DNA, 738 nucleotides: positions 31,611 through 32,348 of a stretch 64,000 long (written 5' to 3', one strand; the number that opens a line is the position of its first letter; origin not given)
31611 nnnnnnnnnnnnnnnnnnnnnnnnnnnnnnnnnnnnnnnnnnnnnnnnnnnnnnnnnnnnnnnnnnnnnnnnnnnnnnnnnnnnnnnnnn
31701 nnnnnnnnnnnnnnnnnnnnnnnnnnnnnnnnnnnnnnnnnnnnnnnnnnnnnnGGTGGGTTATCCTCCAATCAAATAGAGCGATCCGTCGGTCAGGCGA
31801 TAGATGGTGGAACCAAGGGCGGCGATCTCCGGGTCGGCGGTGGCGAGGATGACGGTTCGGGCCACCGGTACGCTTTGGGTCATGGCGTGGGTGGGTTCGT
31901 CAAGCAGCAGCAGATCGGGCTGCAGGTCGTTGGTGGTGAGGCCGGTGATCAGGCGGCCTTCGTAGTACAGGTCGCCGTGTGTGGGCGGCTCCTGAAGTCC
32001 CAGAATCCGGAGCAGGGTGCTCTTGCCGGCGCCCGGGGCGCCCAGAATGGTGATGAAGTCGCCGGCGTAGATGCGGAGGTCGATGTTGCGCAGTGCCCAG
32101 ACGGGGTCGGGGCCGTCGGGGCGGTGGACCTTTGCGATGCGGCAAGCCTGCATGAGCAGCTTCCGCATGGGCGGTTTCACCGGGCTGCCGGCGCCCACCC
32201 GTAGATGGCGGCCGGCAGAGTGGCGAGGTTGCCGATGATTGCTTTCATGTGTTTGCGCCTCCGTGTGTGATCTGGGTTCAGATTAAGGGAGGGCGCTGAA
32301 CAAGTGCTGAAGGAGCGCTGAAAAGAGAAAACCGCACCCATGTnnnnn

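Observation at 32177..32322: Three TTCAGCG direct repeats at exact 11-bp spacing, 8 bp from a -10 box, driving a 23-codon peptide ORF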

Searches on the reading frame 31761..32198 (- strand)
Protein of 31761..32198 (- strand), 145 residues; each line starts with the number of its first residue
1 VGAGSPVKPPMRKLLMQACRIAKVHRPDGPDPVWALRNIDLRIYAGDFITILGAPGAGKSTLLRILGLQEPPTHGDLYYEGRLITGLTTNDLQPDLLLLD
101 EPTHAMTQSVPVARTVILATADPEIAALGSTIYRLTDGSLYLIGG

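Call 3: search_protein_families(library=pfam, proteins=[window:31761-32198:-])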
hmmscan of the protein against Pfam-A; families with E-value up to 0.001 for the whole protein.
window:31761-32198:- (145 aa): 1 family
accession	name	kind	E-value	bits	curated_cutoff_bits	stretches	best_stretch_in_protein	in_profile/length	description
PF00005.33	ABC_tran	-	1.5e-11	45.5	25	1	36-85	1-50/137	ABC transporter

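Call 10: find_homologous_proteins(query=window:31764-32168:-)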
Query window:31764-32168:- (135 aa): 289 proteins with E <= 0.001 among 7166 candidates; the best 120 are listed.
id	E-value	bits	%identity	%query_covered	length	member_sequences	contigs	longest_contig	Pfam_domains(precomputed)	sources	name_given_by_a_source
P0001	6.2e-80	284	100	96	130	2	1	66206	PF00005.34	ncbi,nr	ncbi:MAG: transporter ATP-binding protein [Symbiobacteriaceae bacterium]|nr:transporter ATP-binding 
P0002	6.5e-54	200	72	100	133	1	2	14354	PF00005.34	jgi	jgi:predicted ABC-type transport system involved in lysophospholipase L1 biosynthesis ATPase subunit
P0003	1.8e-53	198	72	100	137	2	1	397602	PF00005.34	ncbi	-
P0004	1.1e-51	192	72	96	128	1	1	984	PF00005.34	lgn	-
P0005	6.6e-50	187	71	96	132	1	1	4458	PF00005.34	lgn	-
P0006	2.2e-46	175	69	100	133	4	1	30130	PF00005.34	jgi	jgi:ABC-type iron transport system FetAB ATPase subunit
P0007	1.0e-45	173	69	100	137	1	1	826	PF00005.34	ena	-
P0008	2.0e-39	153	56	100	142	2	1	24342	PF00005.34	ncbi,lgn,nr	ncbi:MAG TPA: ATP-binding cassette domain-containing protein [Symbiobacteriaceae bacterium]|nr:ATP-b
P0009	9.5e-37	144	53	100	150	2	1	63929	PF00005.34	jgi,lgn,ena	-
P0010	3.8e-36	142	55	100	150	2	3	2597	PF00005.34,PF13304.13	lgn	-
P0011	3.1e-32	129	52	100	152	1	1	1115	PF00005.34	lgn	-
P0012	7.3e-25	106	46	99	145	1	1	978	PF00005.34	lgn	-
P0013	1.5e-24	105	50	96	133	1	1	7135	PF00005.34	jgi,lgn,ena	-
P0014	1.7e-17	82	39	96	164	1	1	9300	PF00005.34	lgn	-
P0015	6.0e-10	57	50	46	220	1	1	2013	PF00005.34,PF13304.13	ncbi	-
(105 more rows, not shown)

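Call 12: find_encoding_contigs(protein=P0003, flank=10000, max_places=2)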
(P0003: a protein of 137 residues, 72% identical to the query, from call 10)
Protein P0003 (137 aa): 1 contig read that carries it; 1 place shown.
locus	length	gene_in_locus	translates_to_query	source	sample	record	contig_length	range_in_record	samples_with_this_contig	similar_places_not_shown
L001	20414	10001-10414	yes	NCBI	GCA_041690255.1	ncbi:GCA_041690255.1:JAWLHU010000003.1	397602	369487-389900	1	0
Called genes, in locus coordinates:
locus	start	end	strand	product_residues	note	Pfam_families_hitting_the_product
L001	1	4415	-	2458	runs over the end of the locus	PF00082:Peptidase_S8, PF13750:Big_3_3 (faint), PF17957:Big_7, PF19077:Big_13 (weak), PF09136:Glucodextran_B (weak), PF00395:SLH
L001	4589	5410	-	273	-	PF06798:PrkA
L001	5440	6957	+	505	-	PF00239:Resolvase, PF07508:Recombinase, PF13408:Zn_ribbon_recom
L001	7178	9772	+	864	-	PF17874:TPR_MalT, PF00515:TPR_1 (faint), PF07719:TPR_2 (faint), PF13181:TPR_8 (faint), PF13414:TPR_11 (faint), PF13424:TPR_12, PF00486:Trans_reg_C (weak), PF03704:BTAD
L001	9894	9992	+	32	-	-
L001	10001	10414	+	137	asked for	PF00005:ABC_tran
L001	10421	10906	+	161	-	-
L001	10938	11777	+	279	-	PF02517:Rce1-like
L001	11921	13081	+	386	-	PF00149:Metallophos, PF12850:Metallophos_2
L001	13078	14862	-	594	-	PF25164:CoiA_N, PF06054:CoiA_nuc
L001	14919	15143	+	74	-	-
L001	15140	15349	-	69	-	-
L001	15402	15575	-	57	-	PF08298:AAA_PrkA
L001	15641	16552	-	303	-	-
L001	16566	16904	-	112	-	-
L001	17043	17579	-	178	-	PF04471:Mrr_cat, PF13156:Mrr_cat_2 (weak), PF22722:NA-iREase1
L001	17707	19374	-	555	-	PF00239:Resolvase, PF07508:Recombinase, PF13408:Zn_ribbon_recom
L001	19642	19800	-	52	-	PF08298:AAA_PrkA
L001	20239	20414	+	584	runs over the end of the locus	PF02384:N6_Mtase, PF13847:Methyltransf_31 (weak), PF07669:Eco57I, PF12950:TaqI_C (weak)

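Call 13: find_encoding_contigs(protein=P0002, flank=10000, max_places=2)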
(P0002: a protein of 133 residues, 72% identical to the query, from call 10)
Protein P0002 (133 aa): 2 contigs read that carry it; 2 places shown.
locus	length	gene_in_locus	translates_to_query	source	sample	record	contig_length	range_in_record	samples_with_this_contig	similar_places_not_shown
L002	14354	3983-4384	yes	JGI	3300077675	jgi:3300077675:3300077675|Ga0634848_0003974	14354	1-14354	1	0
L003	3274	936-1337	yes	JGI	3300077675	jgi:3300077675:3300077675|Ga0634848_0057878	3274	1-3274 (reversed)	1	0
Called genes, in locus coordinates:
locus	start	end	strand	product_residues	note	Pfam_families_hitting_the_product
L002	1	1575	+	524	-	PF00664:ABC_membrane, PF00005:ABC_tran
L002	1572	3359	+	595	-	PF00664:ABC_membrane, PF00005:ABC_tran, PF02463:SMC_N (faint), PF13555:AAA_29 (weak), PF13304:AAA_21 (weak)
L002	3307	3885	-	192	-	-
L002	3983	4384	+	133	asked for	PF00005:ABC_tran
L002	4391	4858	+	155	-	-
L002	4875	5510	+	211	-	PF06197:DUF998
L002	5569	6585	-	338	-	PF03916:NrfD, PF14589:NrfD_2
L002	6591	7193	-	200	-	PF13237:Fer4_10 (weak), PF13247:Fer4_11, PF12838:Fer4_7 (weak), PF25160:LdpA_Fe-S-bd (weak), PF00037:Fer4, PF12797:Fer4_2 (weak), PF12837:Fer4_6 (weak), PF13237:Fer4_10 (weak), +1 more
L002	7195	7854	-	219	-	PF02613:Nitrate_red_del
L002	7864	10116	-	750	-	PF00384:Molybdopterin (faint), PF01568:Molydop_binding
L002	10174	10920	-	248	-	-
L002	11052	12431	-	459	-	PF00072:Response_reg, PF00158:Sigma54_activat, PF01078:Mg_chelatase (faint), PF14532:Sigma54_activ_2, PF07728:AAA_5 (weak), PF25601:AAA_lid_14, PF02954:HTH_8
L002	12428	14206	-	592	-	PF02743:dCache_1, PF00672:HAMP, PF00512:HisKA, PF02518:HATPase_c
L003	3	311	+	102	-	?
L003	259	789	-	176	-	-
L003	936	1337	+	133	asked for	PF00005:ABC_tran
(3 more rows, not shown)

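Call 14: find_encoding_contigs(protein=P0006, flank=10000, max_places=2)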
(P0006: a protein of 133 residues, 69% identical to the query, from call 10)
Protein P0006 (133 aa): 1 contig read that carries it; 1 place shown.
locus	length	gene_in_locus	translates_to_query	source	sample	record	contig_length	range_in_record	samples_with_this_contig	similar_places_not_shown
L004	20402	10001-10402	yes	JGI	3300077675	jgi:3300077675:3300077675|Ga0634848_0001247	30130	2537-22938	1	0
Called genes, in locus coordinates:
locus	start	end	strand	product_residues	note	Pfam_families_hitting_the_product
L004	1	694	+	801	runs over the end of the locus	PF00990:GGDEF, PF00563:EAL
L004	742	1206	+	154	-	PF03061:4HBT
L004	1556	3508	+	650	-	PF02824:TGS, PF07973:tRNA_SAD, PF00587:tRNA-synt_2b, PF03129:HGTP_anticodon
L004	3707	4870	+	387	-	PF00291:PALP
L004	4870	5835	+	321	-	PF00288:GHMP_kinases_N, PF08544:GHMP_kinases_C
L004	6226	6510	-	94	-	-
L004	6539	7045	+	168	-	-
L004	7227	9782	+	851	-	PF07719:TPR_2 (faint), PF17874:TPR_MalT, PF14559:TPR_19 (faint), PF13414:TPR_11 (faint), PF13424:TPR_12 (weak), PF13646:HEAT_2 (weak), PF03704:BTAD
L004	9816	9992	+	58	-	-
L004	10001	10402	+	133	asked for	PF00005:ABC_tran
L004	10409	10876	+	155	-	-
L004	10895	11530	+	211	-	PF06197:DUF998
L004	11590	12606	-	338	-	PF03916:NrfD, PF14589:NrfD_2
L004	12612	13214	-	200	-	PF13237:Fer4_10 (weak), PF13247:Fer4_11, PF12838:Fer4_7 (weak), PF25160:LdpA_Fe-S-bd (weak), PF00037:Fer4, PF12797:Fer4_2 (weak), PF12837:Fer4_6 (weak), PF13237:Fer4_10 (weak), +1 more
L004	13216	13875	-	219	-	PF02613:Nitrate_red_del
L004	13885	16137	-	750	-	PF00384:Molybdopterin (faint), PF01568:Molydop_binding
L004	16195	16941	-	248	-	-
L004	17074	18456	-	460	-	PF00072:Response_reg, PF00158:Sigma54_activat, PF01078:Mg_chelatase (faint), PF14532:Sigma54_activ_2, PF07728:AAA_5, PF25601:AAA_lid_14, PF02954:HTH_8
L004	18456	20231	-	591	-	PF02743:dCache_1, PF00672:HAMP, PF00512:HisKA, PF02518:HATPase_c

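Call 15: find_encoding_contigs(protein=P0008, flank=10000, max_places=2)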
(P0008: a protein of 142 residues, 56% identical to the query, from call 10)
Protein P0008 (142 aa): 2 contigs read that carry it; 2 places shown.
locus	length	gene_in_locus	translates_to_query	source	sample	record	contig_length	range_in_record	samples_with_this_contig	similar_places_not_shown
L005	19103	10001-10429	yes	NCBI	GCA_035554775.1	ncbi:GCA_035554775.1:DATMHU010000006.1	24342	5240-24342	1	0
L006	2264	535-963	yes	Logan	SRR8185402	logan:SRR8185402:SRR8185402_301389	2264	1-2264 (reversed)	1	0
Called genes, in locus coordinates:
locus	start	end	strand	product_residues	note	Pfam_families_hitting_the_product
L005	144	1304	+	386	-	PF00291:PALP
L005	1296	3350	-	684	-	PF00528:BPD_transp_1, PF12911:OppC_N (weak), PF00528:BPD_transp_1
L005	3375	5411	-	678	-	PF00528:BPD_transp_1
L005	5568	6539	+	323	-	PF00288:GHMP_kinases_N, PF08544:GHMP_kinases_C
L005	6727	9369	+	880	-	-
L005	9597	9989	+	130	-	-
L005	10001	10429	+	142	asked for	PF00005:ABC_tran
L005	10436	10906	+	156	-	-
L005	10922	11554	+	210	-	PF06197:DUF998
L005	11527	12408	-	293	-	PF00892:EamA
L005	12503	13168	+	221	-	PF00027:cNMP_binding, PF13545:HTH_Crp_2, PF00325:Crp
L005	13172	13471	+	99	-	-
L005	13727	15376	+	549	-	PF00006:ATP-synt_ab (faint), PF13481:AAA_25 (faint), PF13555:AAA_29 (faint), PF00004:AAA (faint), PF00005:ABC_tran, PF01926:MMR_HSR1 (faint), PF12848:ABC_tran_Xtn, PF00005:ABC_tran, +9 more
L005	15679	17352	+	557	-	PF13555:AAA_29 (faint), PF00005:ABC_tran, PF02463:SMC_N (faint), PF13238:AAA_18 (faint), PF13304:AAA_21 (faint), PF13401:AAA_22 (faint), PF12848:ABC_tran_Xtn (weak), PF00005:ABC_tran, +3 more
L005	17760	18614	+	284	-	PF03807:F420_oxidored, PF14748:P5CR_dimer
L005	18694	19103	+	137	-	?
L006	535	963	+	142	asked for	PF00005:ABC_tran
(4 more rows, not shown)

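Call 16: find_encoding_contigs(protein=P0009, flank=10000, max_places=2)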
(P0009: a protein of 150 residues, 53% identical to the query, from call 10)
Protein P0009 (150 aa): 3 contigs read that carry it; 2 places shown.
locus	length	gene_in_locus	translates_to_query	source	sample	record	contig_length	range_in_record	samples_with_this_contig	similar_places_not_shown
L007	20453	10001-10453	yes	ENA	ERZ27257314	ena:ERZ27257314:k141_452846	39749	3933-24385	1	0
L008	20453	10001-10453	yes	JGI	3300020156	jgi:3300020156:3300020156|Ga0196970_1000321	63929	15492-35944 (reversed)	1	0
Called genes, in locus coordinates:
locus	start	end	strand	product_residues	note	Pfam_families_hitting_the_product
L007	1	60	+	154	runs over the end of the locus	PF03061:4HBT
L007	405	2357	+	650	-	PF02824:TGS, PF07973:tRNA_SAD, PF00587:tRNA-synt_2b, PF03129:HGTP_anticodon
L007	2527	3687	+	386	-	PF00291:PALP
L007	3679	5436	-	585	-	PF00528:BPD_transp_1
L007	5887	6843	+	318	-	PF00288:GHMP_kinases_N, PF08544:GHMP_kinases_C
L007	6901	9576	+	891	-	PF07719:TPR_2 (faint), PF17874:TPR_MalT, PF13181:TPR_8 (faint), PF13424:TPR_12 (faint), PF00515:TPR_1 (faint), PF13646:HEAT_2 (weak), PF00486:Trans_reg_C (weak), PF03704:BTAD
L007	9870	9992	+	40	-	-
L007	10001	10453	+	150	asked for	PF00005:ABC_tran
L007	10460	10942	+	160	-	-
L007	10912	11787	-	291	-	PF00892:EamA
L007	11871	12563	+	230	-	PF00027:cNMP_binding, PF13545:HTH_Crp_2, PF00325:Crp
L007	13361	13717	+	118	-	-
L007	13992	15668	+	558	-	PF13555:AAA_29 (faint), PF00004:AAA (faint), PF00005:ABC_tran, PF02463:SMC_N (faint), PF03205:MobB (faint), PF05729:NACHT (faint), PF12848:ABC_tran_Xtn, PF00005:ABC_tran, +9 more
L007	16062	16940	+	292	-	PF03446:NAD_binding_2 (weak), PF03807:F420_oxidored, PF14748:P5CR_dimer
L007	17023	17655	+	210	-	-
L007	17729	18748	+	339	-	PF14870:PSII_BNR (faint), PF15902:Sortilin-Vps10 (faint), PF02012:BNR (faint)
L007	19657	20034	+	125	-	PF00707:IF3_C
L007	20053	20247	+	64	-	PF01632:Ribosomal_L35p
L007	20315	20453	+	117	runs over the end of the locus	PF00453:Ribosomal_L20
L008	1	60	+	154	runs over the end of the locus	PF03061:4HBT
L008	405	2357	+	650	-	PF02824:TGS, PF07973:tRNA_SAD, PF00587:tRNA-synt_2b, PF03129:HGTP_anticodon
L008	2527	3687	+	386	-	PF00291:PALP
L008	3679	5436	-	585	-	PF00528:BPD_transp_1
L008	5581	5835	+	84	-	-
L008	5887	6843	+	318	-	PF00288:GHMP_kinases_N, PF08544:GHMP_kinases_C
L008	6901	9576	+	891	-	PF07719:TPR_2 (faint), PF17874:TPR_MalT, PF13181:TPR_8 (faint), PF13424:TPR_12 (faint), PF00515:TPR_1 (faint), PF13646:HEAT_2 (weak), PF00486:Trans_reg_C (weak), PF03704:BTAD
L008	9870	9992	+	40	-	-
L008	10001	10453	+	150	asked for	PF00005:ABC_tran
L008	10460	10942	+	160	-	-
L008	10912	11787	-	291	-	PF00892:EamA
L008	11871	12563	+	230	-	PF00027:cNMP_binding, PF13545:HTH_Crp_2, PF00325:Crp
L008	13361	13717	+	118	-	-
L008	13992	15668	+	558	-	PF13555:AAA_29 (faint), PF00004:AAA (faint), PF00005:ABC_tran, PF02463:SMC_N (faint), PF03205:MobB (faint), PF05729:NACHT (faint), PF12848:ABC_tran_Xtn, PF00005:ABC_tran, +9 more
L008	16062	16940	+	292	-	PF03446:NAD_binding_2 (weak), PF03807:F420_oxidored, PF14748:P5CR_dimer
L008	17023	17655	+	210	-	-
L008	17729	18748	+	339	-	PF14870:PSII_BNR (faint), PF15902:Sortilin-Vps10 (faint), PF02012:BNR (faint)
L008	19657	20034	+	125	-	PF00707:IF3_C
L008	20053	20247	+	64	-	PF01632:Ribosomal_L35p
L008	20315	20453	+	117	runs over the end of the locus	PF00453:Ribosomal_L20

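Call 24: find_related_loci(query=A1, collection=genome_contigs, flank=6000)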
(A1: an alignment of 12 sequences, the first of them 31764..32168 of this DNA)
Query A1 (135 aa) in genome_contigs; peptide patterns used: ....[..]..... (x = any residue, [..] = any of these).
600 stretches matched a pattern (row limit reached: there are more); 376 encode a relative of the query (tblastn E <= 1e-3); the best 80 are kept; 80 distinct loci.
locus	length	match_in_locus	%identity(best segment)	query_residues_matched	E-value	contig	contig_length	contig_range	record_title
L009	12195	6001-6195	45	19-83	5e-13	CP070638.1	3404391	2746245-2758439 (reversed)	MAG: Fidelibacterota bacterium isolate bin92 chromosome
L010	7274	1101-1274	52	20-77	5e-12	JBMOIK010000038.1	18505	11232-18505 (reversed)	MAG: Rectinemataceae bacterium isolate Deming_bin.44 contig7935, whole genome shotgun sequence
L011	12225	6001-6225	39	2-76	1e-11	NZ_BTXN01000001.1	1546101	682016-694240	Bifidobacterium indicum strain KCTC 3230 Contig1, whole genome shotgun sequence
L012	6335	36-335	36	26-127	1e-10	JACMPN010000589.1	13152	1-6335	MAG: Candidatus Sericytochromatia bacterium isolate LF-bin-346 FL-bin-346-contig-k141_2537155, whole genome shotgun sequ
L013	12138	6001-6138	57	29-74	1e-10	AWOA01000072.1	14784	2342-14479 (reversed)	Candidatus Calescibacterium nevadense OTU 1 strain JGI OTU-1 EM19COM1_contig_81_0.72, whole genome shotgun sequence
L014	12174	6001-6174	47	21-78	1e-10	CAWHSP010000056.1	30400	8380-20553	MAG: Candidatus Bathyarchaeota archaeon isolate MFD05942.bin.2.268 genome assembly, contig: contig_92319, whole genome s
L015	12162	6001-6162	44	21-74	2e-10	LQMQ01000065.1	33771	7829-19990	MAG: Candidatus Hadarchaeum yellowstonense isolate YNP_45 contig_124_907, whole genome shotgun sequence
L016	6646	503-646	54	26-73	3e-10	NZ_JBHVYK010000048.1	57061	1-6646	Streptomyces sp. NPDC058291 NPDC058291_T38_A2.ctg-0048, whole genome shotgun sequence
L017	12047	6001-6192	44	6-71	1e-9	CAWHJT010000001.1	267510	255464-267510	MAG: uncultured Actinomycetes bacterium isolate MFD01721.bin.2.145 genome assembly, contig: contig_12667, whole genome s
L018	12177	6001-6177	42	19-77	1e-9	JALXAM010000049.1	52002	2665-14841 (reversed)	MAG: Sedimenticola sp. isolate T2_metabat1_scaf2bin.270 T2_NODE_351_length_52002_cov_6.953330, whole genome shotgun sequ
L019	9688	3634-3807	43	20-77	3e-9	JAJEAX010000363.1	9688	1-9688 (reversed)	MAG: Candidatus Latescibacterota bacterium isolate jk18x7bins.9 k141_133590, whole genome shotgun sequence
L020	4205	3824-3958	47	25-69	3e-9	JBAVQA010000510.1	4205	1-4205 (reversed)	MAG: Candidatus Acidiferrales bacterium isolate MFD00689_ilm_asm_bin7 k127_206163, whole genome shotgun sequence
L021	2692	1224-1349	52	24-65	5e-9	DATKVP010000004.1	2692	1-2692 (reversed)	MAG TPA_asm: Anaerolineae bacterium isolate SMAG_U14136 k141_2151100, whole genome shotgun sequence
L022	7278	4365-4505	49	25-71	7e-9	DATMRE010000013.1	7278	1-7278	MAG TPA_asm: Verrucomicrobiia bacterium isolate SMAG_U12947 k141_2806098, whole genome shotgun sequence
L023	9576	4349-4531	43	22-82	8e-9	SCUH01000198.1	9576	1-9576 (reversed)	MAG: Betaproteobacteria bacterium isolate FW602_bin.30 FW602_bin.30-73371, whole genome shotgun sequence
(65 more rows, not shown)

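Call 26: find_encoding_contigs(protein=P0013, flank=10000, max_places=1)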
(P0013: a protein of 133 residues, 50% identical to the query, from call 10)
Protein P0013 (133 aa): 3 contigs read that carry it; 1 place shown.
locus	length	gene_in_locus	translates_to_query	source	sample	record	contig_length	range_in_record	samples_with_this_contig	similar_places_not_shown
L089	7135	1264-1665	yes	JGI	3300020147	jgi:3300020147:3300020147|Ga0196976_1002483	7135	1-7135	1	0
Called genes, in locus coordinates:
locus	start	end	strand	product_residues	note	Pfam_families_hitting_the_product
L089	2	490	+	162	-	?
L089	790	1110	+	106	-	-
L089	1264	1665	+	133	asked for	PF00005:ABC_tran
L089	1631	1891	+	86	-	-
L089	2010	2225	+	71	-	-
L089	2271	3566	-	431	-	PF07690:MFS_1, PF12832:MFS_1_like, PF11700:ATG22, PF07690:MFS_1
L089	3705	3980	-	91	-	-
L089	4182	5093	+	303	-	-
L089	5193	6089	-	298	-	-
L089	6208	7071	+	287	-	PF01513:NAD_kinase, PF20143:NAD_kinase_C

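Call 27: find_encoding_contigs(protein=P0014, flank=10000, max_places=1)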
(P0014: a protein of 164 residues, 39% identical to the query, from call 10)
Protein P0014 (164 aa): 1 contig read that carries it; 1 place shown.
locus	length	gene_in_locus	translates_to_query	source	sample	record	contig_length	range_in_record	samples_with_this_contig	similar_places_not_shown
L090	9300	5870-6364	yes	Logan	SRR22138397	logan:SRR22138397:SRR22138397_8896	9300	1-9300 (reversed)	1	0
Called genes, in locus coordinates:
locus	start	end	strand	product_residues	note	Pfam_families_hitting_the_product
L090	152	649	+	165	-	PF13238:AAA_18 (weak)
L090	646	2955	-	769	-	PF25852:DUF6242_C (weak), PF00395:SLH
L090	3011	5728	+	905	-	PF13646:HEAT_2 (weak), PF00486:Trans_reg_C, PF03704:BTAD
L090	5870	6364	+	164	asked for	PF00005:ABC_tran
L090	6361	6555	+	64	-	-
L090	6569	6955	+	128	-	-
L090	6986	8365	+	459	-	PF00144:Beta-lactamase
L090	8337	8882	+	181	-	-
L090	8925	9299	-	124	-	?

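Call 28: find_encoding_contigs(protein=P0005, flank=10000, max_places=1)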
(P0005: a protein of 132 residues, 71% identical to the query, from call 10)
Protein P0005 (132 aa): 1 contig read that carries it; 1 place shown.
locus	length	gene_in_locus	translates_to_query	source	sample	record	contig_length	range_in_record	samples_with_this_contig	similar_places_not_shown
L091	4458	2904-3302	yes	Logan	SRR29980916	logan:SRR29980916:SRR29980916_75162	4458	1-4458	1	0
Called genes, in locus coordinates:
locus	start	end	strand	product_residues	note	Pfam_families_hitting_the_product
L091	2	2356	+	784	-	?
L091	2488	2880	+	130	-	-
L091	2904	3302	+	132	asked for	PF00005:ABC_tran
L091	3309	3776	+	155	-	-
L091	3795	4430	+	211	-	PF06197:DUF998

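Call 29: find_encoding_contigs(protein=P0010, flank=10000, max_places=3)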
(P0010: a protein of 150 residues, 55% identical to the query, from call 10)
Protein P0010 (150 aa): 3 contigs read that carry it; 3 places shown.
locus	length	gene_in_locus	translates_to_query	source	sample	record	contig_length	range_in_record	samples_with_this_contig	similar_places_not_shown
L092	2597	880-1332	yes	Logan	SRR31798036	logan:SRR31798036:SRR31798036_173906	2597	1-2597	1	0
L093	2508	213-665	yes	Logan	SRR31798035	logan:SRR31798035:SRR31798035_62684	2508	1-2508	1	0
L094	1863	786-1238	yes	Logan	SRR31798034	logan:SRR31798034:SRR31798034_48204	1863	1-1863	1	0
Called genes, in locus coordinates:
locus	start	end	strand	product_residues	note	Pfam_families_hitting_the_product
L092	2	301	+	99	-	?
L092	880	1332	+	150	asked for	PF00005:ABC_tran, PF13304:AAA_21 (faint)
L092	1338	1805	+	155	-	-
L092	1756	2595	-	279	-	?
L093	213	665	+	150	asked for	PF00005:ABC_tran, PF13304:AAA_21 (faint)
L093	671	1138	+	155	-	-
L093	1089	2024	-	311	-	PF00892:EamA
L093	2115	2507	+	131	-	?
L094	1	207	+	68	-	?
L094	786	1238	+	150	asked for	PF00005:ABC_tran, PF13304:AAA_21 (faint)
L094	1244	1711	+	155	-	-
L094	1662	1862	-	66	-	?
